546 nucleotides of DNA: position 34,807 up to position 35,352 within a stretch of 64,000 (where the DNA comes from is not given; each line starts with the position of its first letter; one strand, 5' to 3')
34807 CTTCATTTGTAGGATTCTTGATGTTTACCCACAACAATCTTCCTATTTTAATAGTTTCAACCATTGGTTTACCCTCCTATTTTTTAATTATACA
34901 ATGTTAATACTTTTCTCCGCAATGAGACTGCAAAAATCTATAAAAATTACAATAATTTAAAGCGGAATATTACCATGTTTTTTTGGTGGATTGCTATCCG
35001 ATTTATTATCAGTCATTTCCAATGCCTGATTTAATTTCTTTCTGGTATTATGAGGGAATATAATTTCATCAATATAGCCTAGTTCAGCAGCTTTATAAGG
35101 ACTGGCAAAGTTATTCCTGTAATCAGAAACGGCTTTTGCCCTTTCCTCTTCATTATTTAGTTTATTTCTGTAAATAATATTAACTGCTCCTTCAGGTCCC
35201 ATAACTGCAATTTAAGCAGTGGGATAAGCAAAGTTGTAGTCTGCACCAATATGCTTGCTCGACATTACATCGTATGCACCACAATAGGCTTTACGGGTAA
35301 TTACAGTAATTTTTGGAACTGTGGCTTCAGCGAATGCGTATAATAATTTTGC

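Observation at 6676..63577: Six intact-looking genes each carry a single in-frame stop, always at a position expected to be a G-initial Gly or Glu codon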

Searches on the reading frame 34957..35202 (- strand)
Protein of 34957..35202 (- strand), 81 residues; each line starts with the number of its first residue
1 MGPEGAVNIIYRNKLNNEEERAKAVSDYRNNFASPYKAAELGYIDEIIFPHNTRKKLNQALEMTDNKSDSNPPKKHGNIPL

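Call 66: search_protein_families(library=pfam, proteins=[window:34957-35202:-], max_evalue=0.01)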
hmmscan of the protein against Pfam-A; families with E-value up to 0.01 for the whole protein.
window:34957-35202:- (81 aa): 1 family
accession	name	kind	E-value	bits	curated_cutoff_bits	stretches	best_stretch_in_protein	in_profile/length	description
PF01039.27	Carboxyl_trans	-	7.5e-17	61.6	22.3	1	1-79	407-493/493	Carboxyl transferase domain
